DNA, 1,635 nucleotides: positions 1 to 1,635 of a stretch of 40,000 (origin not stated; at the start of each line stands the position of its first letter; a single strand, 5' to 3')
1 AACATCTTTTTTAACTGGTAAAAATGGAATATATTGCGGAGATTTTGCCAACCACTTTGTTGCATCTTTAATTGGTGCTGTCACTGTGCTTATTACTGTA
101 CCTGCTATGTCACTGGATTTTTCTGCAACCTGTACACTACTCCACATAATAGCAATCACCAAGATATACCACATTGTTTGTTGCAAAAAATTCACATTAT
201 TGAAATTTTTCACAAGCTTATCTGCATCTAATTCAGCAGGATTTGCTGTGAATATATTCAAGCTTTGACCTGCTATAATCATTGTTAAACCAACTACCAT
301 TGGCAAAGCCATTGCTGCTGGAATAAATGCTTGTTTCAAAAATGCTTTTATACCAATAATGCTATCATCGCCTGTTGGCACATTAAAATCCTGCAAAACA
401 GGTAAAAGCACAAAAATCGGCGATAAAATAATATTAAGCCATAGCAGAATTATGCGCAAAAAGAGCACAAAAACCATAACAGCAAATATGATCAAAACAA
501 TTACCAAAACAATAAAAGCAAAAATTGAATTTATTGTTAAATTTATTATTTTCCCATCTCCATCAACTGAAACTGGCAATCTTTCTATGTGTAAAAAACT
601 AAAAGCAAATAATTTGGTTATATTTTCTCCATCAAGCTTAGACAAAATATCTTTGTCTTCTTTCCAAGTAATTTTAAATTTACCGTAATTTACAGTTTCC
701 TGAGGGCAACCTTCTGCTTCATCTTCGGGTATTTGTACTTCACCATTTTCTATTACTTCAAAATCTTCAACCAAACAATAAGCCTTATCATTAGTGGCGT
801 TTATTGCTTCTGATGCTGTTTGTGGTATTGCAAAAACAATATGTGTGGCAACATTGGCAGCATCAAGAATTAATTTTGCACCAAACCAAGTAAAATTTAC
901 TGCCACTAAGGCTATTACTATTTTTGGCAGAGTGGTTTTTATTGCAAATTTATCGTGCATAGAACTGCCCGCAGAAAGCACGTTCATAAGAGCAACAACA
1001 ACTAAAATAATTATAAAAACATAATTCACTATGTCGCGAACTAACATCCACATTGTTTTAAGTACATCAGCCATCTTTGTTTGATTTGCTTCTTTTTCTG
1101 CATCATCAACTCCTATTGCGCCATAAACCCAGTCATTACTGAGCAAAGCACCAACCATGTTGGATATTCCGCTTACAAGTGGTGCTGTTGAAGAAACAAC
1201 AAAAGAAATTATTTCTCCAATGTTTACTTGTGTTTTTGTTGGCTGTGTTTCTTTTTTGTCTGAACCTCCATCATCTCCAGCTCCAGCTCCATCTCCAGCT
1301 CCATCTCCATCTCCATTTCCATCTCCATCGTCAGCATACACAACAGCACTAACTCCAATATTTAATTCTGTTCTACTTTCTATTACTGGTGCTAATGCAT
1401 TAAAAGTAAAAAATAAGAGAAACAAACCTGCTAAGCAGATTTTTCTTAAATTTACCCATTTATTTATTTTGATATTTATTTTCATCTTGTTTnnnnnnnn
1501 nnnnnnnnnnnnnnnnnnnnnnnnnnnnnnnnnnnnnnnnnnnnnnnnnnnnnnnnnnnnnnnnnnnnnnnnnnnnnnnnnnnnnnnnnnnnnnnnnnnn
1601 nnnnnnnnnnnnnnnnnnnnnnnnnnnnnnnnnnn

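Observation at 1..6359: Four-gene operon of membrane-anchored proteins built around a 1114-aa coiled-coil protein: candidate uncharacterised envelope apparatus running off the left edge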

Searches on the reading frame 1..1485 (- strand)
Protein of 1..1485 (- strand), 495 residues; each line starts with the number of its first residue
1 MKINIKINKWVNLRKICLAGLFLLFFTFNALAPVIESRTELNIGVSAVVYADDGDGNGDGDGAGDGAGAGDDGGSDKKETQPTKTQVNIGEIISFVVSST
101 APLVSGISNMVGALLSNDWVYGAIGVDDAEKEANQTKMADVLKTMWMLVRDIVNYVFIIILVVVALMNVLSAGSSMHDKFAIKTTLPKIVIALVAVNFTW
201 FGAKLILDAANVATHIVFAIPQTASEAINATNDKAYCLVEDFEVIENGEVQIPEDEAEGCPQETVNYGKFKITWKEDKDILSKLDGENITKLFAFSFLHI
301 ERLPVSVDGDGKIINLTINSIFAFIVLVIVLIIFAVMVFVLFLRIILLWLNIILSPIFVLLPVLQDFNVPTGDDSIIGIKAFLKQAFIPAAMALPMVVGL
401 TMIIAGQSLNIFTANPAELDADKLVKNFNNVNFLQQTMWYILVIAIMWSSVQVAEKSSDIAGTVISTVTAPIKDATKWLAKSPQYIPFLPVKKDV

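Call 6: search_protein_families(library=pfam, proteins=[window:1-1485:-], max_evalue=1)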
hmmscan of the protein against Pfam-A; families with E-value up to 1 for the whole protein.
window:1-1485:- (495 aa): 1 family
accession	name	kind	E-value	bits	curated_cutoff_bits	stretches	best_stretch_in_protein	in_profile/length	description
PF22807.2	TrAA12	-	2.4e-05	23.3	30.9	1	53-77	412-437/463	TrAA12-like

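Call 7: search_protein_families(library=ncbifam, proteins=[window:1-1485:-], max_evalue=1)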
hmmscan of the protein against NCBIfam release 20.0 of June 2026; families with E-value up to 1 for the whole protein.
window:1-1485:- (495 aa): 0 families

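Call 9: find_homologous_proteins(query=window:1-1485:-, max_evalue=0.001)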
Query window:1-1485:- (495 aa): 4 proteins with E <= 0.001 among 8000 candidates.
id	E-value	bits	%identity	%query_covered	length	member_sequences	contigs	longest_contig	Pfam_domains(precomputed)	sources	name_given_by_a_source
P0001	0.0e+0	1071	100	100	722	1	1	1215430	-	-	-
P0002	1.1e-134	468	51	91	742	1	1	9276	-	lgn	-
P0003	6.6e-77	277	37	83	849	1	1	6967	-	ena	-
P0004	1.9e-59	220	33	80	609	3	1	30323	-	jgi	jgi:hypothetical protein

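Call 10: find_encoding_contigs(protein=P0001, flank=10000, max_places=4)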
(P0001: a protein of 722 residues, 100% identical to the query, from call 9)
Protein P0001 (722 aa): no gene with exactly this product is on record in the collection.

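Call 12: find_encoding_contigs(protein=P0004, flank=10000, max_places=3)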
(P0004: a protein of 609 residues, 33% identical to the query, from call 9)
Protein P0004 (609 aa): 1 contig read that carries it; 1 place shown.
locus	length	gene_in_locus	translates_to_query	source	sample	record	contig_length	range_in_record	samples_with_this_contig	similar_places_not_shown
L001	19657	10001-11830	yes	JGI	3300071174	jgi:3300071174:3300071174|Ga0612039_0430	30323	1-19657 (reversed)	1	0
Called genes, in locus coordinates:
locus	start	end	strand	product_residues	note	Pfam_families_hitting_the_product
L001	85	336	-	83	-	-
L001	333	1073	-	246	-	PF13353:Fer4_12, PF04055:Radical_SAM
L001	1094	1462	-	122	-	PF05635:23S_rRNA_IVP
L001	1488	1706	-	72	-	PF13597:NRDD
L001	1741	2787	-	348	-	PF14355:Abi_C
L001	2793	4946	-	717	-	PF03477:ATP-cone, PF13597:NRDD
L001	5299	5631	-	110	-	-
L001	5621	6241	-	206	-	PF00081:Sod_Fe_N, PF02777:Sod_Fe_C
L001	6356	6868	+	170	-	-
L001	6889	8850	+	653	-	-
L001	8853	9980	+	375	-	-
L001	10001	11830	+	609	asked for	-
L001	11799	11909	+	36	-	-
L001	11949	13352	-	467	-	PF17854:FtsK_alpha, PF01580:FtsK_SpoIIIE, PF20703:nSTAND1 (faint), PF09397:FtsK_gamma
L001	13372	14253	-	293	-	PF13491:FtsK_4TM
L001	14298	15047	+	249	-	PF01784:DUF34_NIF3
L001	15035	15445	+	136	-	PF05523:FdtA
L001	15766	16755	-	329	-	PF01609:DDE_Tnp_1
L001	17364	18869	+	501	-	-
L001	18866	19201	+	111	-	-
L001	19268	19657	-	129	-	?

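Call 13: find_encoding_contigs(protein=P0002, flank=10000, max_places=3)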
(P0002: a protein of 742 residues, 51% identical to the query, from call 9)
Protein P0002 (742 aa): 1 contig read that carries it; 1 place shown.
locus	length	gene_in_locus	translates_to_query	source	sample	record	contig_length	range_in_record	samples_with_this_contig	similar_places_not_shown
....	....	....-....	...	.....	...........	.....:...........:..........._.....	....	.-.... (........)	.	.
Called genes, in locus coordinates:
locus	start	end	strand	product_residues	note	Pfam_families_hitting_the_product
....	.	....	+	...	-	?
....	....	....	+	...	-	-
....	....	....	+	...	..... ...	-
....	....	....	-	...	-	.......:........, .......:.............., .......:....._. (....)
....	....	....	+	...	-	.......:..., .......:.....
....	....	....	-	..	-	?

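Call 14: find_encoding_contigs(protein=P0003, flank=10000, max_places=3)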
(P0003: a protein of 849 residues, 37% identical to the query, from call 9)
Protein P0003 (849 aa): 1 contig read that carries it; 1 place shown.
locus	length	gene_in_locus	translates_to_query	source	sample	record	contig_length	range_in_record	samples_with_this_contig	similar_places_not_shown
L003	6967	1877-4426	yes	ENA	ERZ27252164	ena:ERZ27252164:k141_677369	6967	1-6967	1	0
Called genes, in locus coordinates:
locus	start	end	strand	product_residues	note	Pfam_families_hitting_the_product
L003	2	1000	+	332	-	?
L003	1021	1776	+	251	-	-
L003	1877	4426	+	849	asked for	-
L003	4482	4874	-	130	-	PF01990:ATP-synt_F (faint)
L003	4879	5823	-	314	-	PF01992:vATP-synt_AC39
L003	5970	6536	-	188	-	-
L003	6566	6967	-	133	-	?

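Call 17: find_related_loci(query=A1, collection=genome_contigs, flank=10000)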
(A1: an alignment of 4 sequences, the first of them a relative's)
Query A1 (722 aa) in genome_contigs; peptide patterns used: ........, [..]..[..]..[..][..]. (x = any residue, [..] = any of these).
56 stretches matched a pattern; 10 encode a relative of the query (tblastn E <= 1e-3); 10 distinct loci.
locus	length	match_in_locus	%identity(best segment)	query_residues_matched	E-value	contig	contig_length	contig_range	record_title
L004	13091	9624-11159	41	76-572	5e-105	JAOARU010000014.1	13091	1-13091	MAG: Candidatus Gracilibacteria bacterium isolate McD1.9 contig_52254, whole genome shotgun sequence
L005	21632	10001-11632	29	11-540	3e-72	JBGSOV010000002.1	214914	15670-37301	MAG: Candidatus Gracilibacteria bacterium isolate JTS-AC289 k141_1317933, whole genome shotgun sequence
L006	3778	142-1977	30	76-637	1e-72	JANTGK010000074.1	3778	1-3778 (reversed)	MAG: Candidatus Peregrinibacteria bacterium isolate bin10060 c_000000029363, whole genome shotgun sequence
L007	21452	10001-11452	32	86-547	5e-69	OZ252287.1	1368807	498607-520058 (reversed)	MAG: Candidatus Altimarinota bacterium isolate 99de6d1c-9561-45ae-baf3-e78c13e602bd genome assembly, chromosome: 1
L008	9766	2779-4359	26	110-641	3e-31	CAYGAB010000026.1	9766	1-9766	MAG TPA_asm: uncultured Candidatus Peribacteria bacterium isolate ERP113451_co1_153 genome assembly, contig: NODE_8638_l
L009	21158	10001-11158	29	75-454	2e-27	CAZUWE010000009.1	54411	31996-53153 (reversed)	MAG TPA_asm: uncultured Candidatus Peribacteria bacterium isolate SRP342105_co1_252 genome assembly, contig: NODE_751_le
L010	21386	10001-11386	26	110-563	2e-37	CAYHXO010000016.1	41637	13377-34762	MAG TPA_asm: uncultured Candidatus Peribacteria bacterium isolate ERP119705_co15_648 genome assembly, contig: NODE_659_l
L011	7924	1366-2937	32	72-491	5e-21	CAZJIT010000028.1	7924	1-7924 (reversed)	MAG TPA_asm: uncultured Candidatus Peribacteria bacterium isolate SRP304446_co1_43 genome assembly, contig: NODE_6501_le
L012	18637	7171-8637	26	92-564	1e-35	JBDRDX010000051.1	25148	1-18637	MAG: Patescibacteria group bacterium isolate MEGAHIT-group-1.284 k141_3045779, whole genome shotgun sequence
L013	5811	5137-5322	39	107-170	2e-4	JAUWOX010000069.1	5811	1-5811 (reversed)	MAG: bacterium isolate CSMAG_2461 CSMAG_2461_k141_768771_length_5811_cov_5.0000, whole genome shotgun sequence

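Call 22: search_protein_families(library=pfam, proteins=[L009:12315-15686:+, L010:12265-15552:+, L012:9266-13198:+, L008:4933-8118:+, L005:12273-14201:+, L007:12130-13503:+, L012:2817-3923:+, L011:1-3909:+], max_evalue=0.01)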
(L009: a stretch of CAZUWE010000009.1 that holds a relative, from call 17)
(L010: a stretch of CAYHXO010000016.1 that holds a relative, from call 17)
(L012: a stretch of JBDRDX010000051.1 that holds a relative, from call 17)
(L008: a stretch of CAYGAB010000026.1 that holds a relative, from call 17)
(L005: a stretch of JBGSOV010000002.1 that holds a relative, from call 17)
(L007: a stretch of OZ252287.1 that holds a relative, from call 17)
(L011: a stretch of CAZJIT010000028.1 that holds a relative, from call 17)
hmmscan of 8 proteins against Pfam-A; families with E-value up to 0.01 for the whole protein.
L009:12315-15686:+ (1123 aa): 0 families

L010:12265-15552:+ (1095 aa): 0 families

L012:9266-13198:+ (1310 aa): 0 families

L008:4933-8118:+ (1061 aa): 0 families

L005:12273-14201:+ (642 aa): 15 families
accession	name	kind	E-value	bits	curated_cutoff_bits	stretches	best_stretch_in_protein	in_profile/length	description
PF01434.24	Peptidase_M41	-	1e-60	205.3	29.9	1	423-607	1-189/191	Peptidase family M41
PF00004.35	AAA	-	2e-48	164.6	21.2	1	209-342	1-130/131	ATPase family associated with various cellular activities (AAA)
PF17862.7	AAA_lid_3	-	2.1e-14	53.2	27.2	1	365-408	1-44/45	AAA+ lid domain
PF06068.19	TIP49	-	6.3e-07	29.3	23.8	1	169-243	20-89/347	TIP49 P-loop domain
PF07728.20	AAA_5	-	4.3e-06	27.2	22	1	208-330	1-136/139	AAA domain (dynein-related subfamily)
PF05496.18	RuvB_N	-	1.4e-05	25.3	27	1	171-277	5-96/159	Holliday junction DNA helicase RuvB P-loop domain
PF20720.3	nSTAND3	-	1.9e-05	24.8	27.2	1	209-353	20-149/155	Novel STAND NTPase 3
PF13191.12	AAA_16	-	4.5e-05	24.4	32.6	1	205-230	23-48/167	AAA ATPase domain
PF06480.20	FtsH_ext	-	0.00016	22.2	25.5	1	20-82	1-61/103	FtsH Extracellular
PF13401.12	AAA_22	-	0.00044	21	27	0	209-232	8-34/130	AAA domain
PF07724.20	AAA_2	-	0.0021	18.6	27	0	210-279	7-89/166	AAA domain (Cdc48 subfamily)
PF13207.12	AAA_17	-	0.0026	18.5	27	1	212-267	1-55/136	AAA domain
PF13671.12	AAA_33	-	0.0041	17.9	27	0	209-255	2-46/143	AAA domain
PF23902.1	AAA_lid_PRS2_C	-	0.006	17.1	34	0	349-414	4-70/73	PRS2 AAA+ lid C-terminal domain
PF01078.27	Mg_chelatase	-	0.0079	16.1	20.3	0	208-227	24-43/207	Magnesium chelatase, subunit ChlI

L007:12130-13503:+ (457 aa): 4 families
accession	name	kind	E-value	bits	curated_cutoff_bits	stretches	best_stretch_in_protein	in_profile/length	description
PF01471.23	PG_binding_1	-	1.6e-37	127.9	23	3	188-249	2-57/57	Putative peptidoglycan binding domain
PF08823.16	PG_binding_2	-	2.2e-09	37.9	21.1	1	275-312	14-51/74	Putative peptidoglycan binding domain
PF09374.15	PG_binding_3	-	3.8e-05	24.2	24.6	0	238-254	20-36/76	Predicted Peptidoglycan domain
PF06725.17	3D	-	0.00027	21.5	23.8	1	88-149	7-68/72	3D domain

L012:2817-3923:+ (368 aa): 2 families
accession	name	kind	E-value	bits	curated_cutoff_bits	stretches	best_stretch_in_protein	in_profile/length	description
PF00696.33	AA_kinase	-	3.8e-46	158.1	24.9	1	4-233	1-233/234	Amino acid kinase family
PF01472.26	PUA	-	3.3e-20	72.3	24.8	1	278-347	2-70/74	PUA domain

L011:1-3909:+ (1302 aa): 1 family
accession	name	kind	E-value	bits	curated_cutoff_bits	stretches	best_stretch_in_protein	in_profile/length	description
PF03448.22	MgtE_N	-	2.1e-15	57.5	25.9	2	330-422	1-93/102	MgtE intracellular N domain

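Call 29: find_homologous_proteins(query=A5, max_evalue=0.001)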
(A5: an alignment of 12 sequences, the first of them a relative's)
Query A5 (12 sequences) (722 aa, profile of the alignment): 6 proteins with E <= 0.001 among 8000 candidates.
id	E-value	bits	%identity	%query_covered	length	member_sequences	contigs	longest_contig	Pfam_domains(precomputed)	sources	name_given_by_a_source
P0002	5.9e-231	787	42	92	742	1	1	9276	-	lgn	-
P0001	3.4e-228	778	100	100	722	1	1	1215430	-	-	-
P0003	2.9e-219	749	36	63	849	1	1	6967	-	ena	-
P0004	7.6e-197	675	30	72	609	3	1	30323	-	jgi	jgi:hypothetical protein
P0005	3.3e-9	54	35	10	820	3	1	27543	PF19590.5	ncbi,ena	-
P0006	2.4e-7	48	24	24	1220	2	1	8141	PF19590.5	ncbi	-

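Call 30: search_protein_families(library=pfam, proteins=[P0005, P0006, P0001, P0002, P0003, L009:9896-12160:+, L012:6922-9255:+, L007:9761-12046:+], max_evalue=10)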
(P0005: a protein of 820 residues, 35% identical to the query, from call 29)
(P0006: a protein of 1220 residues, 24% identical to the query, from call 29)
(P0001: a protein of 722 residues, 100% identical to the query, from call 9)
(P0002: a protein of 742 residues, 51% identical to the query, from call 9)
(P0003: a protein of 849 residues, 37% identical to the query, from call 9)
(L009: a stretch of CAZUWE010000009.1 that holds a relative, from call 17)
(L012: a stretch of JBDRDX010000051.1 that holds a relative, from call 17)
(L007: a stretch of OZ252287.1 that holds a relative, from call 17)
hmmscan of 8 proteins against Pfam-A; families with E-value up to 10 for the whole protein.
P0005 (820 aa): 4 families
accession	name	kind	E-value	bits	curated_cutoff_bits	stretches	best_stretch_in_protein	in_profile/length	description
PF04610.19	TrbL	-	0.0068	16.6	25.9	1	106-293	2-190/215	TrbL/VirB6 plasmid conjugal transfer protein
PF13166.12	AAA_13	-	0.72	8.9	36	1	477-585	100-215/713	AAA domain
PF16888.10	YwqH-like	-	0.8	10.4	33.7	1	456-491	17-52/123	YwqH-like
PF24615.2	Spectrin_Anc-1_2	-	3.7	8.3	28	1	463-548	18-103/105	Nuclear anchorage protein 1, spectrin repeat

P0006 (1220 aa): 3 families
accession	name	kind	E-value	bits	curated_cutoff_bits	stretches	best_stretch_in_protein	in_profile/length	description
PF04610.19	TrbL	-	0.0082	16.4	25.9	1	554-745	25-203/215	TrbL/VirB6 plasmid conjugal transfer protein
PF11172.13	DUF2959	-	0.33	11.6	26.8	0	1039-1098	76-137/190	Protein of unknown function (DUF2959)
PF03094.20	Mlo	-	0.77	8.5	24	1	523-582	270-329/483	Mlo family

P0001 (722 aa): 1 family
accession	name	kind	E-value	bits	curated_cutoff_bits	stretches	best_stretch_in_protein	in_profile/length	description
PF22807.2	TrAA12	-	3.8e-05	22.6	30.9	1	53-77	412-437/463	TrAA12-like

P0002 (742 aa): 0 families

P0003 (849 aa): 0 families

L009:9896-12160:+ (754 aa): 0 families

L012:6922-9255:+ (777 aa): 0 families

L007:9761-12046:+ (761 aa): 2 families
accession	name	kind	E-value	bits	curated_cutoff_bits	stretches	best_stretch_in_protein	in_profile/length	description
PF07638.17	Sigma70_ECF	-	0.081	13.2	21.1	1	692-736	118-165/185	ECF sigma factor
PF20990.2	DUF2207_C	-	9.3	6.3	33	1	313-393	104-183/247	Predicted membrane protein (DUF2207) C-terminal domain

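Call 31: find_encoding_contigs(protein=P0005, flank=10000, max_places=2)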
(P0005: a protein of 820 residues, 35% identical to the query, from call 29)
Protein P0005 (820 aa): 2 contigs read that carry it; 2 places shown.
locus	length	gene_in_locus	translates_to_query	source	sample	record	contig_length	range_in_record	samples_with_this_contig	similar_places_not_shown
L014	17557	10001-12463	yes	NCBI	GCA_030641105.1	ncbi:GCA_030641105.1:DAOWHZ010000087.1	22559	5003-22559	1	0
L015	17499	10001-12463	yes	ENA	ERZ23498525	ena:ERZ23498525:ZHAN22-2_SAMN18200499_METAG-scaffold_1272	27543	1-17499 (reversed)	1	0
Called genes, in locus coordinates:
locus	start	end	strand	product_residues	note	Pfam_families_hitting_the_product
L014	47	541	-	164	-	-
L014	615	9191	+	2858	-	PF02018:CBM_4_9 (faint)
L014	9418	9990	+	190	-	-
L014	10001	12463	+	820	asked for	PF19590:TrbL_3 (weak)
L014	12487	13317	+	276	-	-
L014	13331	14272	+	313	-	PF00294:PfkB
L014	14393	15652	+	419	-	PF05221:AdoHcyase, PF00670:AdoHcyase_NAD, PF02826:2-Hacid_dh_C, PF07991:KARI_N (weak)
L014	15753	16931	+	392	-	PF00438:S-AdoMet_synt_N, PF02772:S-AdoMet_synt_M, PF02773:S-AdoMet_synt_C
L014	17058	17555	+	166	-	?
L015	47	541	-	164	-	-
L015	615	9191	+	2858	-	PF02018:CBM_4_9 (faint)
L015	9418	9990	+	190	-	-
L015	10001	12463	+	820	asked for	PF19590:TrbL_3 (weak)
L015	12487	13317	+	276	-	-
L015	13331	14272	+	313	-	PF00294:PfkB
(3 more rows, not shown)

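Call 32: find_encoding_contigs(protein=P0006, flank=10000, max_places=2)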
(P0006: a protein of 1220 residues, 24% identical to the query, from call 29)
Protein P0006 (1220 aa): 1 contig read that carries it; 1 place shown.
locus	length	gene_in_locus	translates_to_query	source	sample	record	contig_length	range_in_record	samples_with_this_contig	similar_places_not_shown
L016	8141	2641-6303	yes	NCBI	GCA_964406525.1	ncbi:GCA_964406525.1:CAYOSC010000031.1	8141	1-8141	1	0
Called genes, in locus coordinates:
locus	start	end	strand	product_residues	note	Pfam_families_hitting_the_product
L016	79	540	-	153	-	-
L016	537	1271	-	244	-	-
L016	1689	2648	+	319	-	-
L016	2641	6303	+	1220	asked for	PF19590:TrbL_3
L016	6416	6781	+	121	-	-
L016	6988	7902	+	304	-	PF12686:DUF3800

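Call 43: search_solved_structures(query=A5, max_evalue=10)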
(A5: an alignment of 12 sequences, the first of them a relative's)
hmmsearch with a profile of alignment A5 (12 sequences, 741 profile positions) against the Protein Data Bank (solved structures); distinct sequences matched with E-value up to 10: 13.
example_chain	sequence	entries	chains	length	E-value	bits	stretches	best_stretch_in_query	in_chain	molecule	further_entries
8z21_B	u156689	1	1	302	0.72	11.7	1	9-89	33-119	Oligopeptide transport system permease protein OppC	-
4v8m_BT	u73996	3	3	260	0.81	11.5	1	545-662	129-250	60S RIBOSOMAL PROTEIN L19, PUTATIVE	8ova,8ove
6zff_A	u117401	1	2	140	2.2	10.1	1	537-620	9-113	DNA double-strand break repair Rad50 ATPase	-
6s3k_B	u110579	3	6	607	2.3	10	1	331-372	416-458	APC family permease | Potassium transporter KimA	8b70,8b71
6zj3_SK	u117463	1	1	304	2.7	9.8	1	604-700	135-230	Ribosomal protein eS8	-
8qbw_A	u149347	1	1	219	3.8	9.3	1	591-716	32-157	Phage shock protein A, PspA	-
8qbr_A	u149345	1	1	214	4.1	9.2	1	591-716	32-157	Membrane-associated protein Vipp1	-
8qbv_A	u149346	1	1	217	4.8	9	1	591-716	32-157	Membrane-associated protein Vipp1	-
6zvr_B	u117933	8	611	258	5.2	8.9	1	591-716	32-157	Vipp1 | Phage shock protein A, PspA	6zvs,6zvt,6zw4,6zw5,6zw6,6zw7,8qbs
7ypw_A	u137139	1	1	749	6.4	8.5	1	524-700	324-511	Nucleoprotein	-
9mn2_A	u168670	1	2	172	7.7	8.3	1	539-675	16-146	IgA FC receptor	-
3tul_A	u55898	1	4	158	8.2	8.2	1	526-655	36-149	Cell invasion protein sipB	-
5g5p_A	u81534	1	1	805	8.3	8.2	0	551-711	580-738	NUCLEAR MRNA EXPORT PROTEIN SAC3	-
